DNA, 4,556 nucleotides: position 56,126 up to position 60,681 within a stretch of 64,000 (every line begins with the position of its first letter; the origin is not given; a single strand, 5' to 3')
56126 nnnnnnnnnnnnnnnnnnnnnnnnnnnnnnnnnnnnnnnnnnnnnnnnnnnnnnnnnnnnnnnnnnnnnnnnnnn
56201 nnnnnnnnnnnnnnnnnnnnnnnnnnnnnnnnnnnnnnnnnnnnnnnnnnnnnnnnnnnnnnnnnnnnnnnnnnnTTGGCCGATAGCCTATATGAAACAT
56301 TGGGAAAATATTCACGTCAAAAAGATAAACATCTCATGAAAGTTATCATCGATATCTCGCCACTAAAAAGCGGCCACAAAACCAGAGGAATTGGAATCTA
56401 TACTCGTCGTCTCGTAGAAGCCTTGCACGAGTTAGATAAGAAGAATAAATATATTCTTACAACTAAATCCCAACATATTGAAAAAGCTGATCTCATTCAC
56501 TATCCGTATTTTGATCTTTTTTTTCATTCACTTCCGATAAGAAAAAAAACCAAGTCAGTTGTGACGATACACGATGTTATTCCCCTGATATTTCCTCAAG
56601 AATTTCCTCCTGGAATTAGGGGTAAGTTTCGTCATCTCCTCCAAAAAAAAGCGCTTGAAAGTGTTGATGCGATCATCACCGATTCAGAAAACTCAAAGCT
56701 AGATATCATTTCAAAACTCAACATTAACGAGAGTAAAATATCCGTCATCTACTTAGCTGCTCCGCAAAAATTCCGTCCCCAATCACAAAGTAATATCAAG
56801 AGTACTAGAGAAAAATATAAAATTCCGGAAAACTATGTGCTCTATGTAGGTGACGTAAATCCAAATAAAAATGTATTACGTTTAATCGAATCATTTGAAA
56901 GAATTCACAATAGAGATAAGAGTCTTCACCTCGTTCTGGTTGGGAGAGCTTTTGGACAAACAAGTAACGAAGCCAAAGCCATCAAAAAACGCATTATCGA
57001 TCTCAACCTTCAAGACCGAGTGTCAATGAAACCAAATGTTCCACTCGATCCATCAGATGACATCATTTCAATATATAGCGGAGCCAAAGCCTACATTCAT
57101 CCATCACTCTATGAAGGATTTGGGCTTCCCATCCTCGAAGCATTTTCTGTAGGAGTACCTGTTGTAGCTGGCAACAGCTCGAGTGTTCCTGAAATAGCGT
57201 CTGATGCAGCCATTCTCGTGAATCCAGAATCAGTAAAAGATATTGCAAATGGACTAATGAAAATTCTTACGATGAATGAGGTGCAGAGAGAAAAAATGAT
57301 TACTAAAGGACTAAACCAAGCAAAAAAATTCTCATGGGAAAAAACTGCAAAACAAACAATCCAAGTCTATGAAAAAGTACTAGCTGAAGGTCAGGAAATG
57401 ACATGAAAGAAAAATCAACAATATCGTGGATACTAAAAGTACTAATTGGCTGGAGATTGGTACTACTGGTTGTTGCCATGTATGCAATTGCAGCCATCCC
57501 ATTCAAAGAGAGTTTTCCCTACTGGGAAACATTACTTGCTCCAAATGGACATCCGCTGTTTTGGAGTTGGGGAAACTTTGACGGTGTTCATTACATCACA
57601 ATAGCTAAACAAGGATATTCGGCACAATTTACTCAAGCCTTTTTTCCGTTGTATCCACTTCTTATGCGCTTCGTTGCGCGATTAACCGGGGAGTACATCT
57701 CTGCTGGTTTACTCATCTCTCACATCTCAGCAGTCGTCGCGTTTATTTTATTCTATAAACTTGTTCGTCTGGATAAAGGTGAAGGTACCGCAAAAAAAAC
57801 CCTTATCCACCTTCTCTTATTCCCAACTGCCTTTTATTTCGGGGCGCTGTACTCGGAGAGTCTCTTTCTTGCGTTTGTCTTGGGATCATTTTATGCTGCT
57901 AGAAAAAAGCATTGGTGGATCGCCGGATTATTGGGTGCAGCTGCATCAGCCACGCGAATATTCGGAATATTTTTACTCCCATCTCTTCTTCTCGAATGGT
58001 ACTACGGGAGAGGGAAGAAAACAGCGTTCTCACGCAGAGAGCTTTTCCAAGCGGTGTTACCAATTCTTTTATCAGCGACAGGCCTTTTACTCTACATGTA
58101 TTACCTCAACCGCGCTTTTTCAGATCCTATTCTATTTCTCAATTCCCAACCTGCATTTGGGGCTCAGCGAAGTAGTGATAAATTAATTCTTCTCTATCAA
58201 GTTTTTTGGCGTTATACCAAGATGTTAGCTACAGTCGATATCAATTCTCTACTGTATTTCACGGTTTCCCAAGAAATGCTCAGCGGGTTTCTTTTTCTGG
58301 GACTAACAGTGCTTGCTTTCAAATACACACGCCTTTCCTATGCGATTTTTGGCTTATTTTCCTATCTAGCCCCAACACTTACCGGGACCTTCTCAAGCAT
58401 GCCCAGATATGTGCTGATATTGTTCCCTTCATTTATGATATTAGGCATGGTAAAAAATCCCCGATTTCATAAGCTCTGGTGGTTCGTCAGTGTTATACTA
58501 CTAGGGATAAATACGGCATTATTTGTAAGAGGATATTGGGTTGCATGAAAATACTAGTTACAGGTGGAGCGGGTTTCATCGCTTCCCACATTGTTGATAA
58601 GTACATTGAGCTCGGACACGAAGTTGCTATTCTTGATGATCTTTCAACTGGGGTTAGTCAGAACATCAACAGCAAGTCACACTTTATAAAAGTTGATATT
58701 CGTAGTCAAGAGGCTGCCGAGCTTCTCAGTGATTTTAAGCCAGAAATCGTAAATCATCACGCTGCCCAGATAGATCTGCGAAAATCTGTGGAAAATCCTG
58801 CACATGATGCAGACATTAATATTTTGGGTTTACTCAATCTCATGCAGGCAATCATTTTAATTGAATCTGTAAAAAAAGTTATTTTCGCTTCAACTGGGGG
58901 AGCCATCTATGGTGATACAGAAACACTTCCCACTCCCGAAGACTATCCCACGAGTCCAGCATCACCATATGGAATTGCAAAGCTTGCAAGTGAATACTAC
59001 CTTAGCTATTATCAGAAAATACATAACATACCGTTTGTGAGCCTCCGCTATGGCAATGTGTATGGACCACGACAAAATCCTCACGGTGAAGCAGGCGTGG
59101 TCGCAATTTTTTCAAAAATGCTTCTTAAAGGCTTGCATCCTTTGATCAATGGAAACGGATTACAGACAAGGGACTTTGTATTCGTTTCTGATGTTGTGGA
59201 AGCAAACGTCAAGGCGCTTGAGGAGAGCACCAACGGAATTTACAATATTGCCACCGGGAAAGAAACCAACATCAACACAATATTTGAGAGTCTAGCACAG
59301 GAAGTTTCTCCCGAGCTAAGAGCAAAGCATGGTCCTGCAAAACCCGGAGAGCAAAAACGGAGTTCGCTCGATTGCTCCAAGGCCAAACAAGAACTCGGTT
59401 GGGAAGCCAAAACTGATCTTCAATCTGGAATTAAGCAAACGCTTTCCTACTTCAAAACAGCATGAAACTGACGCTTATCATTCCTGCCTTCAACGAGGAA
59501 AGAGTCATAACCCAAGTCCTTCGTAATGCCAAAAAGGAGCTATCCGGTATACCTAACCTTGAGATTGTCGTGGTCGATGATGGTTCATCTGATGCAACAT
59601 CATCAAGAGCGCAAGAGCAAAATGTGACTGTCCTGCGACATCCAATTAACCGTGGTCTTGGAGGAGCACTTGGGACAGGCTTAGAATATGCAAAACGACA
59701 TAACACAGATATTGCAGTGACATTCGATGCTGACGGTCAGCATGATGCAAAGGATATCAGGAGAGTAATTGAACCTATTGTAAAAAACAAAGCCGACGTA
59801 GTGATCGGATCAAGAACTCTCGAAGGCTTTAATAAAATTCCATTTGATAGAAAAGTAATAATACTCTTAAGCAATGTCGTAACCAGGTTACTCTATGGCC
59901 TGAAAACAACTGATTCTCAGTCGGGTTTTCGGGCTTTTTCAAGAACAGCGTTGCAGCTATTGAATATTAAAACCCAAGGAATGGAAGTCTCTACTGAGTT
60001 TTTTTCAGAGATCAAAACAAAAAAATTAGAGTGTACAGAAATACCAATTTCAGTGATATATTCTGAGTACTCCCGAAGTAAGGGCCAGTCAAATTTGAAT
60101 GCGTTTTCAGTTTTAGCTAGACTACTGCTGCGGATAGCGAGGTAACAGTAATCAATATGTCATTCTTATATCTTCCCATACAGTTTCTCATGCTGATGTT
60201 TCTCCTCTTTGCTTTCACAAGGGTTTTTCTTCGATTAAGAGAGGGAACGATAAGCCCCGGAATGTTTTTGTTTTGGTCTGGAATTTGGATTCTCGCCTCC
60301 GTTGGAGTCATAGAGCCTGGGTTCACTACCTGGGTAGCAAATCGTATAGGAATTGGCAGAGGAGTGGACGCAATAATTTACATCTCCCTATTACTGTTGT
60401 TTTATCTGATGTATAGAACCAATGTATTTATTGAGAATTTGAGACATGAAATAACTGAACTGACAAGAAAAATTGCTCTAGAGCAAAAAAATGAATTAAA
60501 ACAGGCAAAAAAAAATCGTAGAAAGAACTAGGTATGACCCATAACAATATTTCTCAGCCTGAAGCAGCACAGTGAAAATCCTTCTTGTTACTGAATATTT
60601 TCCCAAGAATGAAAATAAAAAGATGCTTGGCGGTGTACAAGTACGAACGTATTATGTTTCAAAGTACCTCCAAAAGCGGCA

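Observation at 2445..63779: Hyper-expanded lipid-carrier-dependent glycosylation island: ~25 GT-C-like transferases plus ~6 polyprenyl-P-sugar synthases on one strand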

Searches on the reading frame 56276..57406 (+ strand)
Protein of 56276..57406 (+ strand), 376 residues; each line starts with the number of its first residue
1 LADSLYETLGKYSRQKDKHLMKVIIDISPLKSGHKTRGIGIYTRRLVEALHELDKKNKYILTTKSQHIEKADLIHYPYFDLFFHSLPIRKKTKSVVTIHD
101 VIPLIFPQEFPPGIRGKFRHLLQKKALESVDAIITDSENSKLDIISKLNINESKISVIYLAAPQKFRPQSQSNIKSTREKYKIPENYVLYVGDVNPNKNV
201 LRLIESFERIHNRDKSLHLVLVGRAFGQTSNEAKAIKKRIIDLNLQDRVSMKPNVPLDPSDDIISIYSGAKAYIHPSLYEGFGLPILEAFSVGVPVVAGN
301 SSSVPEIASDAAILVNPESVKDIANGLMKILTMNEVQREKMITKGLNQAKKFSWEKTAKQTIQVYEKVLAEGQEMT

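Call 7: search_protein_families(library=pfam, proteins=[window:56276-57406:+], max_evalue=0.01)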
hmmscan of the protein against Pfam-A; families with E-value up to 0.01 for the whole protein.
window:56276-57406:+ (376 aa): 6 families
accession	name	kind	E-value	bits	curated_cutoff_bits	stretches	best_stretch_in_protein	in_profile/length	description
PF00534.26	Glycos_transf_1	-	1.2e-33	116.5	26.4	1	177-345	5-169/172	Glycosyl transferases group 1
PF13692.12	Glyco_trans_1_4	-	1.2e-25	90.9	27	1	186-332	2-141/142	Glycosyl transferases group 1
PF13439.12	Glyco_transf_4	-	6.9e-10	39.6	28.5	1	69-159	71-163/170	Glycosyltransferase Family 4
PF20706.3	GT4-conflict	-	7e-09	35.6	26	1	178-307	190-319/385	Family 4 Glycosyltransferase in conflict systems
PF13579.12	Glyco_trans_4_4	-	0.00011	23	29.7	1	69-159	70-156/158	Glycosyl transferase 4-like domain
PF00982.27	Glyco_transf_20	-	0.007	15.6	32.5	0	309-361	415-467/473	Glycosyltransferase family 20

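Call 81: search_protein_families(library=ncbifam, proteins=[window:56276-57406:+], max_evalue=1e-10)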
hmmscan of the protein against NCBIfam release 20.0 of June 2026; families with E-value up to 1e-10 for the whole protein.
window:56276-57406:+ (376 aa): 15 families
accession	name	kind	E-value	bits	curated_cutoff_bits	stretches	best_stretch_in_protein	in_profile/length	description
TIGR02149.1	glgA_Coryne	subfamily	2.5e-30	105.9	302.4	1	67-369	80-391/391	glycogen synthase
TIGR04047.1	MSMEG_0565_glyc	hypoth_equivalog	7.1e-26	91.1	259.85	1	122-366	131-372/373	MSMEG_0565 family glycosyltransferase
TIGR03449.1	mycothiol_MshA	equivalog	1.7e-25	89.8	462.5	1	119-369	154-404/406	D-inositol-3-phosphate glycosyltransferase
NF038295.1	EPS_HpsP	equivalog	1.6e-22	80.1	550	1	120-368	145-387/388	hormogonium polysaccharide biosynthesis glycosyltransferase HpsP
TIGR03999.1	thiol_BshA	equivalog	4.1e-22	78.6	273.7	1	125-369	140-374/375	N-acetyl-alpha-D-glucosaminyl L-malate synthase BshA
NF041010.1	glycosy_Agl16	equivalog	1.2e-17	63.8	575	1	79-368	92-351/352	glycosylation protein Agl16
TIGR03088.1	stp2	hypoth_equivalog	1.2e-15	57.4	409.05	1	123-369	130-374/374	TIGR03088 family PEP-CTERM/XrtA system glycosyltransferase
NF053787.1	GlcN_PG_synth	equivalog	1.5e-15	56.9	480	1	163-369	175-360/361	N-acetylglucosaminyl phosphatidylglycerol synthase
NF041876.1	EPS_EpsE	equivalog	2.8e-15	56.5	400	1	188-358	217-386/389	exopolysaccharide biosynthesis GT4 family glycosyltransferase EpsE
TIGR04157.1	glyco_rSAM_CFB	subfamily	5.5e-15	55.3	400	1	123-314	163-345/406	TIGR04157 family glycosyltransferase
NF012028.0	PRK15484.1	subfamily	1.2e-14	54.2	618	1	171-361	177-371/380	lipopolysaccharide N-acetylglucosaminyltransferase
NF038298.1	EPS_HpsO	equivalog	3.3e-14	52.5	575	1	121-368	138-387/388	hormogonium polysaccharide biosynthesis glycosyltransferase HpsO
NF047684.1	TeichurnBiosyTuaC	equivalog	5.4e-14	51.9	550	1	125-369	160-390/391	teichuronic acid biosynthesis protein TuaC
NF050063.1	ProtGlycPglJ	equivalog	2.2e-13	50.2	500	1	118-363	133-361/363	N-acetylgalactosamine-N,N'-diacetylbacillosaminyl-diphospho-undecaprenol 4-alpha-N-acetylgalactosaminyltransferase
TIGR02472.1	sucr_P_syn_N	equivalog_domain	7.7e-11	41.5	576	0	183-361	246-434/439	sucrose-phosphate synthase, putative, glycosyltransferase domain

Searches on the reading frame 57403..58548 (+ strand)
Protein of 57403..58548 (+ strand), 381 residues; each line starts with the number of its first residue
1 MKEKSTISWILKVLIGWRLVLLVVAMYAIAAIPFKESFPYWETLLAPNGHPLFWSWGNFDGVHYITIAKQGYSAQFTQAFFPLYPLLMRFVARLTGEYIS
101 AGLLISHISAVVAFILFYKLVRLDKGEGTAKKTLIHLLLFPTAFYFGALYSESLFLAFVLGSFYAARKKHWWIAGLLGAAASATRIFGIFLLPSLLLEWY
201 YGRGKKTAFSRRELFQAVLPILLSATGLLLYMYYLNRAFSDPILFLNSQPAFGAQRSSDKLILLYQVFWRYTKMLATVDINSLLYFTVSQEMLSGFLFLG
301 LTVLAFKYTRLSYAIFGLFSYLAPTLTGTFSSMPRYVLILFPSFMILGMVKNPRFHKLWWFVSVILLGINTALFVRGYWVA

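Call 7: search_protein_families(library=pfam, proteins=[window:57403-58548:+], max_evalue=0.01)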
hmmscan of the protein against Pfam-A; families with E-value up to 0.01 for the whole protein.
window:57403-58548:+ (381 aa): 2 families
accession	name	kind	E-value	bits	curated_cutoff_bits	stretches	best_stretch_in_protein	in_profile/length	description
PF04188.19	Mannosyl_trans2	-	7.9e-09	35.8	22.4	1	48-231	50-247/443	Mannosyltransferase (PIG-V)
PF13231.12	PMT_2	-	0.00035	21.2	26.1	1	82-228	4-151/160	Dolichyl-phosphate-mannose-protein mannosyltransferase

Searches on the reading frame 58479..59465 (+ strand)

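Call 7: search_protein_families(library=pfam, proteins=[window:58479-59465:+], max_evalue=0.01)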
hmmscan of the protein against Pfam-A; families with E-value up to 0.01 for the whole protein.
window:58479-59465:+ (328 aa): 7 families
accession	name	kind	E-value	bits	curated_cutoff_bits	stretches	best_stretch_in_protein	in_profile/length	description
PF16363.11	GDP_Man_Dehyd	-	2.6e-55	188.7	27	1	26-321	1-332/332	GDP-mannose 4,6 dehydratase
PF01370.27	Epimerase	-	4.8e-55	187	20.9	1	25-258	1-240/240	NAD dependent epimerase/dehydratase family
PF02719.21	Polysacc_synt_2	-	1.4e-13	51.2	20.2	1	25-292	1-268/293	Polysaccharide biosynthesis protein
PF01073.25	3Beta_HSD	-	1.6e-13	50.8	22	1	26-248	1-230/280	3-beta hydroxysteroid dehydrogenase/isomerase family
PF04321.23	RmlD_sub_bind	-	2e-12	47.2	27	1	23-321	1-281/287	RmlD substrate binding domain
PF07993.18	NAD_binding_4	-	3.9e-07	29.9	20.1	1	89-215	90-230/258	Male sterility protein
PF00106.31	adh_short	-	0.0037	17.2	26.6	0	25-83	3-67/195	short chain dehydrogenase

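Call 81: search_protein_families(library=ncbifam, proteins=[window:58479-59465:+], max_evalue=1e-10)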
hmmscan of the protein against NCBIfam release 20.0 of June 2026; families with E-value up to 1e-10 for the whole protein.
window:58479-59465:+ (328 aa): 16 families
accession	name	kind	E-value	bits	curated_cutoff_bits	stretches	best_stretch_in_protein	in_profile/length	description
TIGR01179.1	galE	equivalog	2e-49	168.2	262.3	1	24-324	1-324/332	UDP-glucose 4-epimerase GalE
TIGR01181.1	dTDP_gluc_dehyt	equivalog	3.8e-45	154.4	365.1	1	24-326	1-312/321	dTDP-glucose 4,6-dehydratase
NF011728.1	PRK15181.1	equivalog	7.4e-35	120.6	760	1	16-325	9-337/348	Vi polysaccharide biosynthesis UDP-N-acetylglucosaminuronic acid C-4 epimerase TviC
TIGR04180.1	EDH_00030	hypoth_equivalog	4.2e-34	118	475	1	25-311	1-295/297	NAD-dependent 4,6-dehydratase LegB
TIGR02197.1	heptose_epim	equivalog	1.7e-32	112.8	274.6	1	25-324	1-312/316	ADP-glyceromanno-heptose 6-epimerase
NF007956.0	PRK10675.1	subfamily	6.3e-30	104.4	394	1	23-322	1-326/338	UDP-glucose 4-epimerase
NF007490.0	PRK10084.1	subfamily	8.7e-26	90.7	649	1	23-325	1-334/361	dTDP-glucose 4,6-dehydratase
NF007582.0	PRK10217.1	equivalog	3.3e-25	88.9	698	1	24-325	3-331/355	dTDP-glucose 4,6-dehydratase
TIGR01472.1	gmd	equivalog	7e-21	74.8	415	1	77-280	67-272/342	GDP-mannose 4,6-dehydratase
TIGR02622.1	CDP_4_6_dhtase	equivalog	8.7e-21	74.4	278.45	1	24-196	6-193/352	CDP-glucose 4,6-dehydratase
NF008360.0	PRK11150.1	equivalog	3.8e-20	72.3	452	1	135-269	112-247/310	ADP-glyceromanno-heptose 6-epimerase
NF047922.1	GDPFucSynFcl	equivalog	4.9e-18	65.6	500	1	70-325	35-301/308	GDP-L-fucose synthase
TIGR03466.1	HpnA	hypoth_equivalog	9.4e-13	47.7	367.65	1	23-275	1-245/327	hopanoid-associated sugar epimerase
NF043036.1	ErythonDh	equivalog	1.3e-12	47.6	325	1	23-180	1-165/321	D-erythronate dehydrogenase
NF058621.1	DiazavRedAvaA7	equivalog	1.4e-11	44.6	400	1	23-267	1-239/304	3-diazoavenalumate denitrifying reductase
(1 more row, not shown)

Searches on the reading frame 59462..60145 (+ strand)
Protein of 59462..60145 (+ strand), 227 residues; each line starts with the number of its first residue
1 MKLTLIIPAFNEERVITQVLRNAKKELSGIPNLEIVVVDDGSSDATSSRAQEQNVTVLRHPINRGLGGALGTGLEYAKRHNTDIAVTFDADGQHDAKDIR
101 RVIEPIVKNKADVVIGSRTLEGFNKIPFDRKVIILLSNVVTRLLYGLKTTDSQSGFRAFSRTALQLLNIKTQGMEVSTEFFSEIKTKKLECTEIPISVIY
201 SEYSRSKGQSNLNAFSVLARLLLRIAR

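Call 7: search_protein_families(library=pfam, proteins=[window:59462-60145:+], max_evalue=0.01)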
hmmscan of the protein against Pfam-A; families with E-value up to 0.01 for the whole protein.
window:59462-60145:+ (227 aa): 2 families
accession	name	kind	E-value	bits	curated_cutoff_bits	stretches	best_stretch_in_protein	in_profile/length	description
PF00535.33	Glycos_transf_2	-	8.6e-29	101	23.3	1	5-164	2-164/168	Glycosyl transferase family 2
PF13641.12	Glyco_tranf_2_3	-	2.3e-06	28.3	27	1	3-91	3-96/230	Glycosyltransferase like family 2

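Call 16: search_protein_families(library=ncbifam, proteins=[window:59462-60145:+], max_evalue=0.001)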
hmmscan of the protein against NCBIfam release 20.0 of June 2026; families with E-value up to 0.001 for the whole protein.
window:59462-60145:+ (227 aa): 15 families
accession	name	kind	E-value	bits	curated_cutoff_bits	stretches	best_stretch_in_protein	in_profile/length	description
NF058614.1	PPMAGASynPpgS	equivalog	6.7e-52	176.1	370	1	5-224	4-222/226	polyprenyl-phospho-N-acetylgalactosaminyl synthase PpgS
TIGR04182.1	glyco_TIGR04182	equivalog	1.4e-26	93.6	325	1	3-216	2-205/293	S-layer glycoprotein N-glycosyltransferase AglJ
NF047588.1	GlcsyltransPgfSStrep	equivalog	4.7e-16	58.9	500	1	1-169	1-169/308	glycosyltransferase PgfS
NF041391.1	DPhHxTase_Halo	equivalog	1.1e-15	57.3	375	1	9-216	3-196/213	dolichyl-phosphate hexose transferase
NF007986.1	PRK10714.1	equivalog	1.9e-10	40.3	529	1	2-207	7-209/316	undecaprenyl-phosphate 4-deoxy-4-formamido-L-arabinose transferase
TIGR03937.1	PgaC_IcaA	equivalog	2.3e-10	40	422.3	1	3-110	47-154/407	poly-beta-1,6-N-acetyl-D-glucosamine synthase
TIGR04283.1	glyco_like_mftF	equivalog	1.2e-09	38.1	182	1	3-78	1-72/221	TIGR04283 family arsenosugar biosynthesis glycosyltransferase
TIGR03965.1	mycofact_glyco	equivalog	5e-09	35.5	280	1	3-79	76-155/467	mycofactocin biosynthesis glycosyltransferase MftF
NF010496.0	PRK13915.1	equivalog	9.7e-09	34.7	262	1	2-109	32-145/307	glucosyl-3-phosphoglycerate synthase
NF041865.1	EpsU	equivalog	5.4e-08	32.3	700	1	2-97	40-138/394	exopolysaccharide biosynthesis GT2 family glycosyltransferase EpsU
TIGR03469.1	HpnB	hypoth_equivalog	8.9e-08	31.5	379.25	1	3-114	46-168/386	hopene-associated glycosyltransferase HpnB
NF041875.1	EPS_EpsD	equivalog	2.2e-06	27.3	370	1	4-117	2-115/325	exopolysaccharide biosynthesis glycosyltransferase EpsD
TIGR01556.1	rhamnosyltran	subfamily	4.4e-06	26.1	200.55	1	23-116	13-109/281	rhamnosyltransferase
NF007482.0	PRK10073.1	equivalog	4.8e-06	25.8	423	1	2-114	7-118/334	glycosyltransferase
NF047683.1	TeichurnBiosyTuaG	equivalog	0.00058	19.6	400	1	3-108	8-113/252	teichuronic acid biosynthesis protein TuaG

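Call 39: search_solved_structures(query=A3, max_evalue=0.001)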
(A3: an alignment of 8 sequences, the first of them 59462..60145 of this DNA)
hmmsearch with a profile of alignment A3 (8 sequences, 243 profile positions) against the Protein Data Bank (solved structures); distinct sequences matched with E-value up to 0.001: 40.
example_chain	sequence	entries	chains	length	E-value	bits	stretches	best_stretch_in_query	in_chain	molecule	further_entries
5mlz_A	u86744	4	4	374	3e-36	128.5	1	4-230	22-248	Dolichol monophosphate mannose synthase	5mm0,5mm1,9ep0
5eke_A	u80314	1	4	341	6.9e-25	91.3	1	4-176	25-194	Uncharacterized glycosyltransferase sll0501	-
5ekp_C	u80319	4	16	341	6.9e-25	91.3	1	4-176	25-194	Uncharacterized glycosyltransferase sll0501 | Glycosyltransferase sll0501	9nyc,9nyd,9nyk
9nye_A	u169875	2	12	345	7.1e-25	91.3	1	4-176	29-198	Glycosyltransferase sll0501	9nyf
9bhc_C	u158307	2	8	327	3.5e-24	89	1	6-211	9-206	Undecaprenyl-phosphate 4-deoxy-4-formamido-L-arabinose transferase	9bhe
8vxh_A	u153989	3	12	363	4.8e-24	88.6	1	6-211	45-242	Undecaprenyl-phosphate 4-deoxy-4-formamido-L-arabinose transferase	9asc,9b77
9hwj_A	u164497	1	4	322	8.8e-23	84.4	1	6-211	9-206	Undecaprenyl-phosphate 4-deoxy-4-formamido-L-arabinose transferase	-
2z87_A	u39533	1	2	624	5.2e-22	81.9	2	1-101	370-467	Chondroitin synthase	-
2z86_A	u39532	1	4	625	5.2e-22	81.9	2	1-101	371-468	Chondroitin synthase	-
9omh_A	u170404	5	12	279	2.4e-16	63.4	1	5-128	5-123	Glycosyltransferase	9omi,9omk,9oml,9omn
9omm_A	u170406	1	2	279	2.4e-16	63.3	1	5-128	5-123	Glycosyltransferase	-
9omj_A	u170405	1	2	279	2.4e-16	63.3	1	5-128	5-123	Glycosyltransferase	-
8vh7_A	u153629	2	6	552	9.2e-16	61.4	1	5-119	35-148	Heparosan synthase B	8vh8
8viw_A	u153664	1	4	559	9.5e-16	61.4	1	5-119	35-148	Heparosan synthase B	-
6yv7_B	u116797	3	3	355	2.5e-15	60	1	4-104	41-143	Glycosyl transferase, family 2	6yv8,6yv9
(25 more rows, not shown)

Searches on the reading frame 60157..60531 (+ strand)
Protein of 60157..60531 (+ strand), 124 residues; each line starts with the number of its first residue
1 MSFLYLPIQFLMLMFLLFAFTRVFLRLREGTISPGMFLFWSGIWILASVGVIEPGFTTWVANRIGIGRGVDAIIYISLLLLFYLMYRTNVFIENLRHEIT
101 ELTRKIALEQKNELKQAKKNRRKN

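Call 35: search_protein_families(library=pfam, proteins=[window:60157-60531:+], max_evalue=1)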
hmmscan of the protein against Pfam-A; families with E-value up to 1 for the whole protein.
window:60157-60531:+ (124 aa): 2 families
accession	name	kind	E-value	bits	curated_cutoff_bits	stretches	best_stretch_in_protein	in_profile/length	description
PF10066.14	DUF2304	-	6.5e-23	81.4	25.5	1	8-111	2-105/106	Uncharacterized conserved protein (DUF2304)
PF01166.23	TSC22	-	0.035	14.7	30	1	84-113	8-38/57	TSC-22/dip/bun family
